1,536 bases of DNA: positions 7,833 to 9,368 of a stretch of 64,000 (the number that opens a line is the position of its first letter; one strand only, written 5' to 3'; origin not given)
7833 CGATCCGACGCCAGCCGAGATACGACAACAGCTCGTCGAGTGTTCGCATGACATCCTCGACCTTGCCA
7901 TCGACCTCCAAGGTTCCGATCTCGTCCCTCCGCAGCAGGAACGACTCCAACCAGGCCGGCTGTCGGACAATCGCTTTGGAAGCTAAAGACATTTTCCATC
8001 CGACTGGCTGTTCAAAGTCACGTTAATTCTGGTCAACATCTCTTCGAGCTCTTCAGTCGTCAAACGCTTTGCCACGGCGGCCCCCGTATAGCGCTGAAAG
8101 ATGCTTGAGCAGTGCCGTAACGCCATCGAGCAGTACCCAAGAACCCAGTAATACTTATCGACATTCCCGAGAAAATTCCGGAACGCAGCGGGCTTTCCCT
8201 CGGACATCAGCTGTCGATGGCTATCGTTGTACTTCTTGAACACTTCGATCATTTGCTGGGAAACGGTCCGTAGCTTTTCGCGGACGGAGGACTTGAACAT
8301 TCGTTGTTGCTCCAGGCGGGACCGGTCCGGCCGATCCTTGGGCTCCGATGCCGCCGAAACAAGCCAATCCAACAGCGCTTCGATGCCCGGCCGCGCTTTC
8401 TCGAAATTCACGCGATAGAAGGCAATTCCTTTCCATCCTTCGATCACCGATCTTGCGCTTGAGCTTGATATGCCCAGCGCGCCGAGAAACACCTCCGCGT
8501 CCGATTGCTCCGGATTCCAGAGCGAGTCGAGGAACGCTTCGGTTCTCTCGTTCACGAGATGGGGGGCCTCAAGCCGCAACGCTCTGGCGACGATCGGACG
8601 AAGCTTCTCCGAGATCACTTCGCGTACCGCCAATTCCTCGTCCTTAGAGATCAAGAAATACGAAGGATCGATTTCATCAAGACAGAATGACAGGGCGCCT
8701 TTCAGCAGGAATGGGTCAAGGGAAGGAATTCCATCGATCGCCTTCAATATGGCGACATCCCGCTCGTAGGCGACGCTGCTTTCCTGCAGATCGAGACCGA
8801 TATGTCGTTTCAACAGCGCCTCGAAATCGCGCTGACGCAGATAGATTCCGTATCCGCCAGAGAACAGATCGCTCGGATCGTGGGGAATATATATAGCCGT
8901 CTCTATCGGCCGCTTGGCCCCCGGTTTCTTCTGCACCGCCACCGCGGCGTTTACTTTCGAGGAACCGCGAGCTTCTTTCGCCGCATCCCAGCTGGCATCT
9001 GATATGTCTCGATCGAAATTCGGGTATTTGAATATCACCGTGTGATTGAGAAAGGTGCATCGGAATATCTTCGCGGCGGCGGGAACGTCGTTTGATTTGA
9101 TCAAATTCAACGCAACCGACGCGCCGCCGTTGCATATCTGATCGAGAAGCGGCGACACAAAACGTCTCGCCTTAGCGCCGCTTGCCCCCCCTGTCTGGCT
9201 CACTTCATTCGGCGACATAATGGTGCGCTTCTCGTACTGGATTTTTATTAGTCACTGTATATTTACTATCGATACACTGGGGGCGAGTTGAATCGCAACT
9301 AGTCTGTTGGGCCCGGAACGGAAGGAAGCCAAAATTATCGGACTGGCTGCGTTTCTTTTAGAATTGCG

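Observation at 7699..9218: Overlapping 411-aa / 97-aa gene pair of completely unknown function, downstream of a receiver-domain gene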

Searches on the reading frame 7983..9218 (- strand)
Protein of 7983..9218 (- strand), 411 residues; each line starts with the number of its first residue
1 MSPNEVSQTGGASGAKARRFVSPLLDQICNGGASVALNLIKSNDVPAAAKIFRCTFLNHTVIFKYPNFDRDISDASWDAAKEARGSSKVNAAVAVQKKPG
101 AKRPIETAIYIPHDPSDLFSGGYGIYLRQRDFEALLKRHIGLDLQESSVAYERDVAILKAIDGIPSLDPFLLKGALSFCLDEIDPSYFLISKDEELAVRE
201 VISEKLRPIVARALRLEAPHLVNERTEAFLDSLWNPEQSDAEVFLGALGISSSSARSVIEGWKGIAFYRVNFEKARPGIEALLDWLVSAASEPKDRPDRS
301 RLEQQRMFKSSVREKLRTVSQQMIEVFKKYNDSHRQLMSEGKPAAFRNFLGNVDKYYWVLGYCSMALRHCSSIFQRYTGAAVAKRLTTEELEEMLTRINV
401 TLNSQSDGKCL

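Call 5: search_protein_families(library=pfam, proteins=[window:7983-9218:-], max_evalue=1)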
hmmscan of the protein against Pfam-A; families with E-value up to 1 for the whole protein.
window:7983-9218:- (411 aa): 1 family
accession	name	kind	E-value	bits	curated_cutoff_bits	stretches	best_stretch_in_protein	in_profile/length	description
PF10393.14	Matrilin_ccoil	-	0.067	13.4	26.3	0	374-400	16-40/45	Trimeric coiled-coil oligomerisation domain of matrilin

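Call 6: search_protein_families(library=padloc, proteins=[window:7983-9218:-], max_evalue=1)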
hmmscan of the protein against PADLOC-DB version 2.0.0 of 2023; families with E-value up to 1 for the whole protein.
window:7983-9218:- (411 aa): 0 families

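Call 7: search_protein_families(library=ncbifam, proteins=[window:7983-9218:-], max_evalue=1)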
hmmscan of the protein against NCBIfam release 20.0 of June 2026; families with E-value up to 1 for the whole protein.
window:7983-9218:- (411 aa): 0 families

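Call 8: find_homologous_proteins(query=window:7983-9218:-)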
Query window:7983-9218:- (411 aa): 55 proteins with E <= 0.001 among 8000 candidates.
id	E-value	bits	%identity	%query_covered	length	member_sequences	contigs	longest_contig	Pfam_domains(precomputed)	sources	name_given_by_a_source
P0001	1.7e-271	918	100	100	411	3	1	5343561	-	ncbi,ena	-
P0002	1.8e-228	776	84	100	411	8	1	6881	-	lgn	-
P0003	5.1e-224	762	84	100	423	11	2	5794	-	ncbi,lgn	-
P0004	2.5e-223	759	87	95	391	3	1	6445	-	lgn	-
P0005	1.2e-212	724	78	100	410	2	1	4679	-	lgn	-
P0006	2.4e-212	723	79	100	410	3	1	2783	-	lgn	-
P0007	5.6e-209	712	76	100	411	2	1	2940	-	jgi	jgi:hypothetical protein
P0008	4.2e-161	555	64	95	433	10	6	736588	-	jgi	jgi:hypothetical protein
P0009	1.7e-157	543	63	95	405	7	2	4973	-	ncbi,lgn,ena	-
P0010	2.4e-155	536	62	95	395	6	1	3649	-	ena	-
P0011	8.1e-138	478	56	94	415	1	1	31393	-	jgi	jgi:hypothetical protein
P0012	1.3e-111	392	49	94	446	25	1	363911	-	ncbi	-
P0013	8.4e-111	389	49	94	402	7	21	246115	-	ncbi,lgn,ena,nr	ncbi:MAG: hypothetical protein ACKOEE_07480 [Tagaea sp.]|nr:hypothetical protein [Azospirillum sp.] 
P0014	1.2e-110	388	46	96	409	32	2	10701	-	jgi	jgi:hypothetical protein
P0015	1.8e-110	388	48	95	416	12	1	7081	-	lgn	-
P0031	9.3e-100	353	45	96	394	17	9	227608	-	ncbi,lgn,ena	-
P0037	1.1e-73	267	38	96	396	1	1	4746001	-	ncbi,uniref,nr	ncbi:hypothetical protein NUH88_20315 [Nisaea acidiphila]|uniref:Uncharacterized protein n=1 Tax=Nis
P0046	6.4e-65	238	35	91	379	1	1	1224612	-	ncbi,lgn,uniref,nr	ncbi:hypothetical protein [Aestuariispira insulae]|uniref:Uncharacterized protein n=1 Tax=Aestuariis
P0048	3.8e-58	216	33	91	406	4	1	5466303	-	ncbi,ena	-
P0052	4.3e-20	90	28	71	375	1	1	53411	-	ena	-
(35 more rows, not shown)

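Call 9: search_solved_structures(query=window:7983-9218:-, max_evalue=10)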
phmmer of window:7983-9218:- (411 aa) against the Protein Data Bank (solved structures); distinct sequences matched with E-value up to 10: 12.
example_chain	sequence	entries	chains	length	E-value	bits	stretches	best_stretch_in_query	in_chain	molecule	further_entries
6urb_A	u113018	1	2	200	0.21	13.9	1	120-201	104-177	HasAp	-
6u87_A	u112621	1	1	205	0.21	13.9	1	120-201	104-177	HasAp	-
3mol_A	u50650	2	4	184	0.24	13.7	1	120-199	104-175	Heme acquisition protein HasAp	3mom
3ell_A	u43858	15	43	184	0.24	13.7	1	120-199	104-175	HasAp (Heme acquisition protein HasAp) | Heme acquisition protein HasAp | Heme acquisition protein HasA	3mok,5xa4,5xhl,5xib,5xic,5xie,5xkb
5iqw_A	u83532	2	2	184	0.24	13.7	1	120-199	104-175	Heme acquisition protein HasAp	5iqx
4o6s_A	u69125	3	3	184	0.25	13.7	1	120-199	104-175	HasAp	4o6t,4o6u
7emt_A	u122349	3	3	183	0.25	13.7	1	120-199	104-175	Heme acquisition protein HasAp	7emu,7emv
4o6q_A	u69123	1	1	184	0.25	13.7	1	120-199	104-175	HasAp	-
3w8m_A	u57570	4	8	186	0.25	13.7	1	120-199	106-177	Heme acquisition protein HasAp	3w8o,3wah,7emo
7emw_A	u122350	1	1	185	0.25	13.6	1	120-199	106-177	Heme acquisition protein HasAp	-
7ems_A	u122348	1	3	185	0.25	13.6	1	120-199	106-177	Heme acquisition protein HasAp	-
4y95_A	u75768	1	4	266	1.3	11.3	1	208-243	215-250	Non-specific protein-tyrosine kinase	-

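Call 10: find_encoding_contigs(protein=P0001, flank=10000, max_places=2)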
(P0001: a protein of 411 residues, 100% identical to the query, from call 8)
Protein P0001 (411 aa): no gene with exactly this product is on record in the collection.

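Call 11: find_encoding_contigs(protein=P0037, flank=10000, max_places=2)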
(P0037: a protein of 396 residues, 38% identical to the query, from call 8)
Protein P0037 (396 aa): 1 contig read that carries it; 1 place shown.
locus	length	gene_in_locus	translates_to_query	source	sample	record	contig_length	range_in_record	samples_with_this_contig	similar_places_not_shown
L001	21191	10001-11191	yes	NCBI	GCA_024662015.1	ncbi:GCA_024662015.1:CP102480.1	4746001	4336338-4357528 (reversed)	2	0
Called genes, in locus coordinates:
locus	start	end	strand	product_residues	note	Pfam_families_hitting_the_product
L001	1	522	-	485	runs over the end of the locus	PF00449:Urease_alpha (faint), PF07969:Amidohydro_3 (weak), PF01979:Amidohydro_1, PF07969:Amidohydro_3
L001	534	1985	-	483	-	PF01979:Amidohydro_1, PF07969:Amidohydro_3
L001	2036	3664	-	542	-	PF07969:Amidohydro_3, PF01979:Amidohydro_1 (weak)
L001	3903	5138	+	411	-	PF05036:SPOR (weak)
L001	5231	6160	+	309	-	PF00892:EamA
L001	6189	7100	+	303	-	PF00892:EamA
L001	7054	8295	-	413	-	PF07690:MFS_1, PF12832:MFS_1_like (faint), PF07690:MFS_1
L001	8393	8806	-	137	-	-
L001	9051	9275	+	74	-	-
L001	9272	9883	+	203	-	PF12917:YfbR-like (weak), PF01966:HD (faint)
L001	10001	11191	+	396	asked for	-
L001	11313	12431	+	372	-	-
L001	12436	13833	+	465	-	-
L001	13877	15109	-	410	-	PF07690:MFS_1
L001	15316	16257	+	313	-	PF01063:Aminotran_4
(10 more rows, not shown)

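Call 12: find_encoding_contigs(protein=P0013, flank=10000, max_places=3)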
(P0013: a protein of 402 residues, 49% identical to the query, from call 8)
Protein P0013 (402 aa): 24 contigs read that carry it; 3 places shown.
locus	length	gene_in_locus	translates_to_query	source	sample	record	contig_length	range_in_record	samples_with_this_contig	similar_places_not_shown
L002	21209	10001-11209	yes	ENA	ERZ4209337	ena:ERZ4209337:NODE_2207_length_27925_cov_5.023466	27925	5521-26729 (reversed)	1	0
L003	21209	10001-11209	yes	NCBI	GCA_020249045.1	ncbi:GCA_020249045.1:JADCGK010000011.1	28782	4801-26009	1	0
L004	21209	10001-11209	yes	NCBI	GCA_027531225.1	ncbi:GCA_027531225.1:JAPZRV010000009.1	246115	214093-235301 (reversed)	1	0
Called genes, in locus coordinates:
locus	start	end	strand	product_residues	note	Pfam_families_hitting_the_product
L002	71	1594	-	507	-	-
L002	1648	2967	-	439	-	PF05050:Methyltransf_21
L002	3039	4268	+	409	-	PF01979:Amidohydro_1, PF07969:Amidohydro_3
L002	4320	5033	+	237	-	PF03737:RraA-like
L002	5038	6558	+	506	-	PF08666:SAF (faint), PF04295:GD_AH_second, PF20629:GD_AH_C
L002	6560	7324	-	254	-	PF04909:Amidohydro_2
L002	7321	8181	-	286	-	PF08450:SGL, PF24684:Vgb_lyase (faint)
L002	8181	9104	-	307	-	PF01263:Aldose_epim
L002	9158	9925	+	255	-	PF00106:adh_short, PF08659:KR, PF13561:adh_short_C2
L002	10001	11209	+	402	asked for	-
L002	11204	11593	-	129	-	PF01042:Ribonuc_L-PSP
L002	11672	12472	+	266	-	PF02633:Creatininase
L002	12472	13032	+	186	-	PF14557:AphA_like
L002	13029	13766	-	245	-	PF00106:adh_short, PF13561:adh_short_C2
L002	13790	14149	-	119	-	-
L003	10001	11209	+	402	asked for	-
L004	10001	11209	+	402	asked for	-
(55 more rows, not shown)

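Call 13: find_encoding_contigs(protein=P0008, flank=10000, max_places=3)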
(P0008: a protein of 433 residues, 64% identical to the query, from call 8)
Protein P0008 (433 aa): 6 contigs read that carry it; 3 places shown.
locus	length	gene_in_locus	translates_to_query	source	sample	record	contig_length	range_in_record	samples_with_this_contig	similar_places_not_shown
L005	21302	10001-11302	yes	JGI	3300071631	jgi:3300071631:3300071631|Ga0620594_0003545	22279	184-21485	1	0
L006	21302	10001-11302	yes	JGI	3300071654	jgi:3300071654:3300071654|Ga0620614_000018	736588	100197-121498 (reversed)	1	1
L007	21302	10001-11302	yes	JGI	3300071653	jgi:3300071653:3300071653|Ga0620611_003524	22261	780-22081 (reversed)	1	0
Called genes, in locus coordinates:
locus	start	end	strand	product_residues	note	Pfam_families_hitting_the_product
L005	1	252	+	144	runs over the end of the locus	?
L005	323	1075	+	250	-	PF01925:TauE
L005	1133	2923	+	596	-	PF02690:Na_Pi_cotrans, PF01895:PhoU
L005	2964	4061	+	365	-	PF12974:Phosphonate-bd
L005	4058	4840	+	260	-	PF00005:ABC_tran, PF13476:AAA_23 (weak), PF13555:AAA_29 (weak), PF13304:AAA_21 (faint)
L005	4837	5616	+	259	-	PF00528:BPD_transp_1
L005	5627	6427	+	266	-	PF00528:BPD_transp_1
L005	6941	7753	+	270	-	-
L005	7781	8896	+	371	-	PF10098:DUF2336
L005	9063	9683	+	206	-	PF00440:TetR_N, PF13305:TetR_C_33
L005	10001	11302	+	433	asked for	-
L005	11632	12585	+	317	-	PF00005:ABC_tran, PF13304:AAA_21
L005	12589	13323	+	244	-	PF12679:ABC2_membrane_2, PF12698:ABC2_membrane_3 (weak)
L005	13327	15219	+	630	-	PF23357:DUF7088, PF09822:ABC_transp_aux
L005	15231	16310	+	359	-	PF14238:DUF4340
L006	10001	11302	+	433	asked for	-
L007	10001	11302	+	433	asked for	-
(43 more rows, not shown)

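Call 14: find_encoding_contigs(protein=P0002, flank=10000, max_places=2)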
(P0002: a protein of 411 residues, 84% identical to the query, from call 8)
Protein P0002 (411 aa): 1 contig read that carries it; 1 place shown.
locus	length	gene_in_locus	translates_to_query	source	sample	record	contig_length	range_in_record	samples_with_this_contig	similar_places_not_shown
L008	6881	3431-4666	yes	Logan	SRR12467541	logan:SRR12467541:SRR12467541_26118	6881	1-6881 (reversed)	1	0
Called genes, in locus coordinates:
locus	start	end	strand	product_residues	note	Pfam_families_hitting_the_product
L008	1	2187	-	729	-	?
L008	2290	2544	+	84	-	-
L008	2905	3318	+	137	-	-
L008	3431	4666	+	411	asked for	-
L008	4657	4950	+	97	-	-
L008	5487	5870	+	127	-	PF07309:FlaF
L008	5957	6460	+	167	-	-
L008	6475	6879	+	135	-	?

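Call 15: find_encoding_contigs(protein=P0012, flank=10000, max_places=2)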
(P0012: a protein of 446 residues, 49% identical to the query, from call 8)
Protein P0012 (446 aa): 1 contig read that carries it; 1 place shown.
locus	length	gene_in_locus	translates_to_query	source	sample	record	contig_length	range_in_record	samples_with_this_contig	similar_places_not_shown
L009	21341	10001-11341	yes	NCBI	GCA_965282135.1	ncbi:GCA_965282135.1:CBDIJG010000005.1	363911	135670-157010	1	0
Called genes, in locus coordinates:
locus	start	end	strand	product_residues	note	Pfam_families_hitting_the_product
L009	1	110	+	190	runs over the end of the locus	PF00440:TetR_N, PF21993:TetR_C_13_2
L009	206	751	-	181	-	PF03449:GreA_GreB_N, PF01272:GreA_GreB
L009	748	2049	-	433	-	PF00037:Fer4 (faint), PF12837:Fer4_6 (faint), PF12838:Fer4_7, PF13183:Fer4_8, PF13237:Fer4_10, PF13484:Fer4_16 (weak), PF13534:Fer4_17, PF02754:CCG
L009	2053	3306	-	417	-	PF01565:FAD_binding_4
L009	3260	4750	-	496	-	PF01565:FAD_binding_4, PF02913:FAD-oxidase_C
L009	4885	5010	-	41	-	PF00444:Ribosomal_L36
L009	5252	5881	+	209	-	PF09335:VTT_dom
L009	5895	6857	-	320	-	PF13489:Methyltransf_23, PF08241:Methyltransf_11, PF08242:Methyltransf_12, PF13649:Methyltransf_25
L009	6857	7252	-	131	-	-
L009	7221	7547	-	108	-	PF05437:AzlD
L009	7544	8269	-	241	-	PF03591:AzlC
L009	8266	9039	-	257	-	PF04909:Amidohydro_2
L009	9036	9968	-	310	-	PF01263:Aldose_epim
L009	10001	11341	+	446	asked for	-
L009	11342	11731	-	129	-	PF01042:Ribonuc_L-PSP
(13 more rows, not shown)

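Call 17: list_cluster_members(proteins=[P0001, P0048, P0031, P0003])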
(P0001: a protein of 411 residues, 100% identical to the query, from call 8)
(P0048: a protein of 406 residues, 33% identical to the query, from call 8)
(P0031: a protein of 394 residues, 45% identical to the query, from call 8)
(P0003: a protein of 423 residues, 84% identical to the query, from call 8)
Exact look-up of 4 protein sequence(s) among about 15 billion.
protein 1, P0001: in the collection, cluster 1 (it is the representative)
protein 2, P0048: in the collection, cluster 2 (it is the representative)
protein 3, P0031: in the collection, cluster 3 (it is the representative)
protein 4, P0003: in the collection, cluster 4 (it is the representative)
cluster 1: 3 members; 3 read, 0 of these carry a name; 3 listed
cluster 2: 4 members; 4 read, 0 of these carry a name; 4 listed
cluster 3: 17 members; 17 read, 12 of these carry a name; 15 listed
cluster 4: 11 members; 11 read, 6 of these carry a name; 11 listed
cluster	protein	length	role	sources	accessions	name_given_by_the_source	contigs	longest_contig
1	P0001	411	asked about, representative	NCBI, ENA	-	-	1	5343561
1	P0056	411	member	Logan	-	-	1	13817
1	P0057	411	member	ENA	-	-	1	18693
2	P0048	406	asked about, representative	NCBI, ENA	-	-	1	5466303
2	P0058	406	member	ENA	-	-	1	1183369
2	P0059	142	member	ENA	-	-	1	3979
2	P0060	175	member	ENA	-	-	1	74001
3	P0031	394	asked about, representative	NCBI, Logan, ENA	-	-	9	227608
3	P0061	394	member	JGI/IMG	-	hypothetical protein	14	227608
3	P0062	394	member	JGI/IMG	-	hypothetical protein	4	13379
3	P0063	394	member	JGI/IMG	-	hypothetical protein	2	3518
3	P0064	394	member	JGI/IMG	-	hypothetical protein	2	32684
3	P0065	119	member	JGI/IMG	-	hypothetical protein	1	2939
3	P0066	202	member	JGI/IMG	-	hypothetical protein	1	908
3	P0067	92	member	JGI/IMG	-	hypothetical protein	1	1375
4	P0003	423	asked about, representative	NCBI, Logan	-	-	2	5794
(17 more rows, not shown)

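Call 24: find_related_loci(query=A1, collection=genome_contigs, flank=8000)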
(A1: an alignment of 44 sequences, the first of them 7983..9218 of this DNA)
Query A1 (411 aa) in genome_contigs; peptide patterns used: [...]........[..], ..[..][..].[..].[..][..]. (x = any residue, [..] = any of these).
598 stretches matched a pattern (row limit reached: there are more); 592 encode a relative of the query (tblastn E <= 1e-3); the best 80 are kept; 80 distinct loci.
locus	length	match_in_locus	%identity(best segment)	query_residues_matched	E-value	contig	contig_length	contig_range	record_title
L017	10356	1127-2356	60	6-411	1e-161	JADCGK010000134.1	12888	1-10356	MAG: Azospirillum sp. isolate M122S2SP1A49QC M122S2_134, whole genome shotgun sequence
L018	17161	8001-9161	63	22-411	1e-158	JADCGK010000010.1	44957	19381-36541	MAG: Azospirillum sp. isolate M122S2SP1A49QC M122S2_10, whole genome shotgun sequence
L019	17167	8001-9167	48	21-410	4e-118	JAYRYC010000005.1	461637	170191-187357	MAG: Tagaea sp. isolate EBPR_s431bin.14 NODE_26_length_461637_cov_12.505887, whole genome shotgun sequence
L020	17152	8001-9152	48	21-410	1e-117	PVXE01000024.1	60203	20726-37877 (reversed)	MAG: Tagaea sp. CACIAM 22H2 scaffold00090, whole genome shotgun sequence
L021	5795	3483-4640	48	21-408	1e-117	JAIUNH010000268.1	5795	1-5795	MAG: Proteobacteria bacterium isolate ALPHA1 spades-bin.77~NODE_11341_length_5795_cov_0.907198, whole genome shotgun seq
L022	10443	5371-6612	46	11-411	3e-115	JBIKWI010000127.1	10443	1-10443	MAG: Tagaea sp. isolate ME2015-09-13_3300035666_group6_bin128 Rohwer_bin1822_scaffold_7645_c1, whole genome shotgun sequ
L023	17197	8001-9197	46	16-411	2e-113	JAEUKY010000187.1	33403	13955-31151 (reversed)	MAG: Rhodospirillales bacterium isolate new MAG-107 k141_4168873, whole genome shotgun sequence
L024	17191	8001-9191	46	16-407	6e-113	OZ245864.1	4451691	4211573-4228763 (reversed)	MAG: Tagaea sp. isolate b89f3a61-f39d-4744-9122-d78dad599a90 genome assembly, chromosome: 1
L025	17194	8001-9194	46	16-407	6e-110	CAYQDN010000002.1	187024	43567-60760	MAG TPA_asm: uncultured Azospirillum sp. isolate SRP269290_co5_39 genome assembly, contig: NODE_9_length_187024_cov_18.8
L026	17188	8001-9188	44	16-408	5e-103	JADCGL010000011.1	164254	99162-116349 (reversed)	MAG: Telmatospirillum sp. isolate M043S1SP1A48QC M043S1_11, whole genome shotgun sequence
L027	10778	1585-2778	44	16-407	3e-101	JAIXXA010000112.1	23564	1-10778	MAG: Rhodospirillaceae bacterium isolate D4_MAG_00038 pond_D4_MAG_00038_000000000102, whole genome shotgun sequence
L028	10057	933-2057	39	21-406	4e-90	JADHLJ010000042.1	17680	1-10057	MAG: Alphaproteobacteria bacterium isolate BS301-5m-G13 BS301-5m-C4034, whole genome shotgun sequence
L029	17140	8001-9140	38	16-407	2e-83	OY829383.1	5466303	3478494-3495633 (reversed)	MAG: Thalassobaculaceae bacterium isolate 3ad937ce-9e63-495e-a35d-80fcb4f26e16 genome assembly, chromosome: 1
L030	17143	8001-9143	38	16-408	4e-83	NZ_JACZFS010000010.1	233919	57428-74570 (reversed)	Nisaea nitritireducens strain DSM 19540 Scaffold1_10, whole genome shotgun sequence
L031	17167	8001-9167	38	8-408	1e-82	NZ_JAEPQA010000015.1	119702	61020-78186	MAG: Nisaea sp. isolate HXMU1428-11 NODE_15_length_119702_cov_5.799206, whole genome shotgun sequence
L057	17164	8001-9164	33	11-409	1e-61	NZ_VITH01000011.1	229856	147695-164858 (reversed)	Azospirillum brasilense strain BR 11650 Ga0314197_111, whole genome shotgun sequence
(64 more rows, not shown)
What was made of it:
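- Several paralogues per genome in some taxa (call 24).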

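Call 26: search_protein_representatives(alignment_id=A1)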
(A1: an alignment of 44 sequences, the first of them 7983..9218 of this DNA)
Query: 44 sequences, 392 profile positions. Proteins with E-value up to 0.001 (for the whole library): 871; up to 1e-10: 659; up to 1e-30: 420. The best 150 are listed.
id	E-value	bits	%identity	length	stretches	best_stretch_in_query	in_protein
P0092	5.3e-154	529.3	-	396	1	3-389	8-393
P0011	1.2e-152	524.9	-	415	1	6-388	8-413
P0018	4.8e-139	480.1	-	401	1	7-389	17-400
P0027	6.4e-136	469.8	-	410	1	4-387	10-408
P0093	7.7e-127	439.9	-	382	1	12-387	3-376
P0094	1.7e-122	425.6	-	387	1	7-389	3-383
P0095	7.8e-122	423.4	-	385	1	5-389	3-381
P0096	3.3e-120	418.1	-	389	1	8-389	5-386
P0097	3.6e-120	417.9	-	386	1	6-389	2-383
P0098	1.0e-119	416.4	-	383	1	7-387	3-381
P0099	1.9e-118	412.3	-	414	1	4-386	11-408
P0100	1.4e-116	406.1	-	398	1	6-389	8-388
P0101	1.0e-115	403.3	-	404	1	11-384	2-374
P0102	6.3e-115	400.7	-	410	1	4-388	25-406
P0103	1.7e-114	399.3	-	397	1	6-387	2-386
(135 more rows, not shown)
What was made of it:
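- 7983..9218 (-): 411-aa protein, member of a large unannotated Rhodospirillales-type family. It has a small N-terminal alpha/beta domain and a long C-terminal helical bundle. 55 homologue clusters (call 8); 871 representatives at 50% identity (call 26); at least 592 loci in species genomes (call 24).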
